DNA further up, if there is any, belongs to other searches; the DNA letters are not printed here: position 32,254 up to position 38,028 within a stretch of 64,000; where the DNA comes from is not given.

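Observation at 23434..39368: Six-gene SNF2 / HEPN-like / N6A-methyltransferase / RHH / exonuclease-DinG-RecQ / HARE-HTH operon: candidate unclassified methylation-coupled defence system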

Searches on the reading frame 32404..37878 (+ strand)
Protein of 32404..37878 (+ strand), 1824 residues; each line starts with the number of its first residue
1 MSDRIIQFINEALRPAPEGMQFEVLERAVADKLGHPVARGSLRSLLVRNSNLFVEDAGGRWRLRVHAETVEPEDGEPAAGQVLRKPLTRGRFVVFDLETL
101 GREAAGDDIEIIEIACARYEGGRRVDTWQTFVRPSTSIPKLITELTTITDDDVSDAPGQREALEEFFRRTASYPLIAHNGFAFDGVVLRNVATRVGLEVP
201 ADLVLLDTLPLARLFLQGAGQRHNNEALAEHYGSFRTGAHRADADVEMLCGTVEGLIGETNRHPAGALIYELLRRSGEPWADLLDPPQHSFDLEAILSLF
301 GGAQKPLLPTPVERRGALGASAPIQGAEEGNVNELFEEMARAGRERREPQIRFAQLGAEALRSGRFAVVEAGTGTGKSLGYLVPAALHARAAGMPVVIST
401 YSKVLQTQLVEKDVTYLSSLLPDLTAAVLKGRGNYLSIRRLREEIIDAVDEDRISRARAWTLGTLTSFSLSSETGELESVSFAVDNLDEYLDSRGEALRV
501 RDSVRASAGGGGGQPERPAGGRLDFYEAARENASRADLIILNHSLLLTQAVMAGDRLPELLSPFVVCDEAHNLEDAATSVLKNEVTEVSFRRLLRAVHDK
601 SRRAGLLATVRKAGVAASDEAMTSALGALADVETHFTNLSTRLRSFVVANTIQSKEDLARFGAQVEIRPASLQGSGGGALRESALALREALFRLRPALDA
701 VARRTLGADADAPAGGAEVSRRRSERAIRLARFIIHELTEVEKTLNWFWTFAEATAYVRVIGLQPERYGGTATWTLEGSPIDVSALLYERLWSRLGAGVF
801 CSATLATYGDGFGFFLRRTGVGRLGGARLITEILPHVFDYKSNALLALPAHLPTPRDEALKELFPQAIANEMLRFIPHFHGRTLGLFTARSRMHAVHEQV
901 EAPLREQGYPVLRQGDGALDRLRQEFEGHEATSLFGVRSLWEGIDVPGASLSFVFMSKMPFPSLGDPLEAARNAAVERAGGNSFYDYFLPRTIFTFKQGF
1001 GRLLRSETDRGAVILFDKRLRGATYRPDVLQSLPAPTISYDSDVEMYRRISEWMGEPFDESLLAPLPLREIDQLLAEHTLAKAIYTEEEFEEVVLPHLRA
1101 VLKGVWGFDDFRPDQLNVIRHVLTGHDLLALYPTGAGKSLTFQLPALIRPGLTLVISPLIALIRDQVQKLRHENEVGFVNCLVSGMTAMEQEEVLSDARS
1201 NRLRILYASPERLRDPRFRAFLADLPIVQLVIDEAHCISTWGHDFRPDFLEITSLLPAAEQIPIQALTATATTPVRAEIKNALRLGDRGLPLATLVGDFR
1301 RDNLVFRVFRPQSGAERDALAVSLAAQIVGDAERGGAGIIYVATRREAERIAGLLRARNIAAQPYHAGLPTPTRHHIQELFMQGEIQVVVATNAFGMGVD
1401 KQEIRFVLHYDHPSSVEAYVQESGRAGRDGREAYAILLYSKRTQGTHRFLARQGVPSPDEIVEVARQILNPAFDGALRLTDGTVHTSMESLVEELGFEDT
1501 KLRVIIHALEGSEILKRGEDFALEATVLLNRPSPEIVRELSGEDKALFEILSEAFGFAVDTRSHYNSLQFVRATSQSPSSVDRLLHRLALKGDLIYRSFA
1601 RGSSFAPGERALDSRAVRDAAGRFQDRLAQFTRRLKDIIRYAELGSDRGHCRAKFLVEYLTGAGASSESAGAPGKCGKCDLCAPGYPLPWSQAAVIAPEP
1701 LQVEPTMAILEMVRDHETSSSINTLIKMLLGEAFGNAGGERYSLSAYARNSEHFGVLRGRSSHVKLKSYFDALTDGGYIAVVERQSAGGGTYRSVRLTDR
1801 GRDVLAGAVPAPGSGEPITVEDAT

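Call 3: search_protein_families(library=pfam, proteins=[window:32404-37878:+], max_evalue=0.01)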
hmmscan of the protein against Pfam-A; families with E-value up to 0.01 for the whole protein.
window:32404-37878:+ (1824 aa): 5 families
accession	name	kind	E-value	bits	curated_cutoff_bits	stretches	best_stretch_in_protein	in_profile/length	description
PF13307.12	Helicase_C_2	-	3.7e-36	125.2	25.3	1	874-1034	3-168/170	Helicase C-terminal domain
PF00270.35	DEAD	-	6.8e-34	117.4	26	2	1112-1274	1-163/167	DEAD/DEAH box helicase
PF00271.37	Helicase_C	-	4.6e-23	82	23.5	1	1327-1430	8-110/110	Helicase conserved C-terminal domain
PF00929.31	RNase_T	-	7.7e-20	72.5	24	1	93-250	1-161/164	Exonuclease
PF06733.21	DEAD_2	-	8e-06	26.1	21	1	526-587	108-169/172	DEAD_2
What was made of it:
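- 32404..37878 (+): Protein 5 (1824 aa). In order: a small N-terminal winged-helix-like region (aa 1-70); a DEDDh 3'-5' exonuclease (aa 93-250, nt 32680-33153); a DinG-type SF2 ATPase without Fe-S cysteines (aa 339-1037, nt 33418-35514); a RecQ core (aa 1097-1469, nt 35692-36810); then an insert followed by the RecQ zinc motif and a C-terminal domain. Pfam (call 3).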

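Call 4: search_protein_families(library=padloc, proteins=[window:32404-37878:+], max_evalue=0.01)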
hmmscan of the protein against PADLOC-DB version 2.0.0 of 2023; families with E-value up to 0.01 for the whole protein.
window:32404-37878:+ (1824 aa): 47 families (the best 25 are shown)
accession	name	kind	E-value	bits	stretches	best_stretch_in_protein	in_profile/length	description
PDLC02864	DpdF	-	1.5e-123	411.7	1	1097-1469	9-367/610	DpdF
PDLC02861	DpdF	-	3.9e-111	370.3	1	1097-1449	15-353/611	DpdF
PDLC02870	DpdF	-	4.9e-107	356.6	1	1099-1454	2-345/534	DpdF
PDLC01439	typeIV_DinG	-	3.2e-101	337.8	1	339-1037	9-560/575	CAS-IV-A; associated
PDLC03928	PsyrT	-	2.2e-96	321.7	1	1099-1520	9-415/689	-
PDLC02865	DpdF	-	1.9e-82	275.6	1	1097-1461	746-1102/1499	DpdF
PDLC02859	DpdF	-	4.6e-54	181.8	1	1105-1451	95-442/545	DpdF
PDLC02868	DpdF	-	1.4e-46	156.7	2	1105-1288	333-522/1078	DpdF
PDLC01729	typeIV_DinG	-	4.8e-45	152.4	1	339-1021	13-618/666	Csf4_0_IVA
PDLC01089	C3a193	-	8.7e-43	144.8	1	1127-1439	269-592/983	poss. alt. Cas3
PDLC02855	DpdF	-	3e-40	136.2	1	1115-1452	144-492/825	DpdF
PDLC02872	DpdF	-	3.5e-37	126.4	1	1115-1450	162-516/859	DpdF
PDLC02863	DpdF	-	2.7e-33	113.5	1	1298-1484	20-200/488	DpdF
PDLC02857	DpdF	-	3.9e-31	105.9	1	1121-1450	192-549/911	DpdF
PDLC02867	DpdF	-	4.2e-31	106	1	1114-1455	140-494/855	DpdF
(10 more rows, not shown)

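Call 5: search_protein_families(library=ncbifam, proteins=[window:32404-37878:+], max_evalue=0.01)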
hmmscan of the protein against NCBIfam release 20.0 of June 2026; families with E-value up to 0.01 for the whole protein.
window:32404-37878:+ (1824 aa): 54 families (the best 25 are shown)
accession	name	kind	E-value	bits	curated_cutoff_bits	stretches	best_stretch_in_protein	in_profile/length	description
NF005981.0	PRK08074.1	equivalog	6.8e-135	451.2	789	1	90-1054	3-929/931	ATP-dependent DNA helicase DinG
TIGR01389.1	recQ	equivalog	3.5e-117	392.3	640.2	1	1099-1455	2-344/591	DNA helicase RecQ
NF053712.1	repair_DEAH_YoaA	equivalog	1.1e-104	351.4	680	2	755-1040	354-620/630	DNA repair helicase YoaA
TIGR00614.1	recQ_fam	subfamily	1.2e-102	344.2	219.8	1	1101-1442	2-333/470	RecQ family ATP-dependent DNA helicase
TIGR01407.1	dinG_rel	hypoth_equivalog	2.2e-100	337.3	547.7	2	338-1036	238-870/889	putative DnaQ family exonuclease/DinG family helicase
NF008279.0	PRK11057.1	equivalog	1.5e-92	311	1015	1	1099-1441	14-342/608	ATP-dependent DNA helicase RecQ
NF008729.0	PRK11747.1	equivalog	7.9e-81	272.5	598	1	355-1035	40-696/703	ATP-dependent DNA helicase DinG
NF041063.1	DpdF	equivalog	2.7e-53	181.7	550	1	1077-1452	106-495/813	protein DpdF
NF005569.0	PRK07246.1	equivalog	1.2e-45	156.1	794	3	859-1034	627-798/820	bifunctional DnaQ family exonuclease/ATP-dependent helicase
NF005907.0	PRK07883.1-5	equivalog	6.1e-29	100.9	454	1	83-258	21-193/584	DEDD exonuclease domain-containing protein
NF005906.0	PRK07883.1-4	equivalog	3.2e-27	95.1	495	1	89-261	5-172/563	DEDD exonuclease domain-containing protein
NF001688.0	PRK00448.1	equivalog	3.4e-27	94.5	873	1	73-250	406-578/1445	PolC-type DNA polymerase III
NF005905.0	PRK07883.1-3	equivalog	5.7e-26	91.2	508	1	83-254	17-185/581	DEDD exonuclease domain-containing protein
TIGR01405.1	polC_Gram_pos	equivalog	7.6e-25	86.8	1043.45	1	72-250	171-344/1211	DNA polymerase III subunit alpha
NF005289.0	PRK06807.1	equivalog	3.6e-23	82.3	335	1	91-246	9-158/313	3'-5' exonuclease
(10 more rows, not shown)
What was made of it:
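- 32404..37878 (+): NCBIfam DinG PRK08074 at 451 bits, RecQ at 392 bits and recQ_fam above its cut-off (call 5).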

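Call 55: search_solved_structures(query=window:32404-37875:+, max_evalue=0.001)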
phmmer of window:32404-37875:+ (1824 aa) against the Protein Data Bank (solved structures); distinct sequences matched with E-value up to 0.001: 170 (the best 60 are shown).
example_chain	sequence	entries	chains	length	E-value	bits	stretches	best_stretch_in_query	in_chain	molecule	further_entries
4tmu_A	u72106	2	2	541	2e-77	264.1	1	1099-1469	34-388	RecQ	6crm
1oyw_A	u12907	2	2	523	1.2e-76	261.5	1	1099-1444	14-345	ATP-dependent DNA helicase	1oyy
4q47_A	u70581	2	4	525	2.9e-76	260.2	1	1101-1465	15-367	DNA helicase RecQ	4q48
7zms_A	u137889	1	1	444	1.7e-68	234.4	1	1098-1457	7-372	ATP-dependent DNA helicase Q5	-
5lb5_A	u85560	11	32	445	1.9e-68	234.3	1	1098-1457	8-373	ATP-dependent DNA helicase Q5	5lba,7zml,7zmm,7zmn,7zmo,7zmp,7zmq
5lb3_B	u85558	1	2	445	1.9e-68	234.3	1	1098-1457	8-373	ATP-dependent DNA helicase Q5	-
8rl5_A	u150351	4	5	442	2e-68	234.2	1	1098-1457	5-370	ATP-dependent DNA helicase Q5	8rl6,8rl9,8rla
5lb8_A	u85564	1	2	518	3.1e-68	233.6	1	1098-1457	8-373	ATP-dependent DNA helicase Q5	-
8qq2_R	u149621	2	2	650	5.3e-68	232.8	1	1098-1457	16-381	ATP-dependent DNA helicase Q5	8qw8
8qw9_R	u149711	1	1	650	5.3e-68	232.8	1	1098-1457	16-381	ATP-dependent DNA helicase Q5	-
9ei2_U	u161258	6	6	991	1.4e-67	231.4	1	1098-1457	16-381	ATP-dependent DNA helicase Q5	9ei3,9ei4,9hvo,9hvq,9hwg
9ei1_U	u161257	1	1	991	1.8e-66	227.7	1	1098-1457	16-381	ATP-dependent DNA helicase Q5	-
7auc_A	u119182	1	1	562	5.8e-62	212.8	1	1087-1441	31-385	Bloom syndrome protein,Bloom syndrome protein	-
7aud_A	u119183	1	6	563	6.3e-62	212.7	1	1087-1441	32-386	Bloom syndrome protein,Bloom syndrome protein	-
4cgz_A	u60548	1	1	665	1.1e-61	211.9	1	1087-1441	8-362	BLOOM'S SYNDROME HELICASE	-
4u7d_A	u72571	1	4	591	3.9e-56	193.5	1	1097-1440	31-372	ATP-dependent DNA helicase Q1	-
2v1x_A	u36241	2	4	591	3.9e-56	193.5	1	1097-1440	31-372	ATP-DEPENDENT DNA HELICASE Q1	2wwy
8yrs_A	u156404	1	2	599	4e-56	193.4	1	1097-1440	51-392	ATP-dependent DNA helicase Q1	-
8zef_A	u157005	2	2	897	3e-41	144.1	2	91-447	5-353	3'-5' exonuclease DinG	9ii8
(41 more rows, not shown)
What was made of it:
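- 32404..37878 (+): PDB relatives are RecQ and the 3'-5' exonuclease DinG 8zef (call 55).
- On Gram-positive-type exonuclease-DinG and RecQ (protein 5): PDB relatives are 8zef and 4tmu (call 55).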

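Call 87: search_dna_similar(query=window:32404-37875:+, collection=plasmids, mode=protein, max_evalue=1e-10, max_rows=10)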
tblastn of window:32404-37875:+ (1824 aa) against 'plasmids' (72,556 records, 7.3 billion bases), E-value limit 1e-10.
Records with a match: 614; places in all: 719; records where one place covers at least 80% of the query: 0.
Best place of each record, by identity: <60% 614.
By first word of the organism name: Citrobacter 74; Sinorhizobium 65; Providencia 35; Klebsiella 30; Vibrio 29; Xanthomonas 24; Thermus 20; Escherichia 15; Azospirillum 15; Pseudoalteromonas 14; and 127 more.
By predicted mobility (MOB-suite, as given by PLSDB): non-mobilizable 334; mobilizable 175; conjugative 105.
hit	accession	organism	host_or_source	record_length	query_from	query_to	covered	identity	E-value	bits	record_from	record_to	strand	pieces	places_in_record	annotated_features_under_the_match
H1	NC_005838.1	Thermus thermophilus HB27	-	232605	771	1805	57%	32.2%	5e-88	329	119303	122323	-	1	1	RecQ family ATP-dependent DNA helicase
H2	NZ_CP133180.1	Thermus thermophilus HB27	bacterial culture,lab culture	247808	771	1805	57%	32.2%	5e-88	329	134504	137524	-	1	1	RecQ family ATP-dependent DNA helicase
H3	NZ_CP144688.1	Thermus thermophilus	culture,laboratory strain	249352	771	1805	57%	32.2%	5e-88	329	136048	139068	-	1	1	RecQ family ATP-dependent DNA helicase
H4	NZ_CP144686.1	Thermus thermophilus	culture,laboratory strain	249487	771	1805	57%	32.2%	5e-88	329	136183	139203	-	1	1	RecQ family ATP-dependent DNA helicase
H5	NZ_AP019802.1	Thermus thermophilus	-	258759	771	1805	57%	32.0%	4e-86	323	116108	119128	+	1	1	RecQ family ATP-dependent DNA helicase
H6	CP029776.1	Deinococcus actinosclerus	mixed culture,wastewater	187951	777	1801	56%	31.7%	4e-93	345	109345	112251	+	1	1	RecQ family ATP-dependent DNA helicase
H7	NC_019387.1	Thermus oshimai JL-2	-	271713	771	1702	51%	33.0%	1e-85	321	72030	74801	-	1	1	RecQ family ATP-dependent DNA helicase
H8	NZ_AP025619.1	Thermus thermophilus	-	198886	771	1683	50%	32.9%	6e-88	328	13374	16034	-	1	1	RecQ family ATP-dependent DNA helicase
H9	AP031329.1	Thermus thermophilus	-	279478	771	1683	50%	32.9%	6e-88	328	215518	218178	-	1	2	hypothetical protein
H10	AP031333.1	Thermus thermophilus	-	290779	771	1683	50%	32.9%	6e-88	328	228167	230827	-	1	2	hypothetical protein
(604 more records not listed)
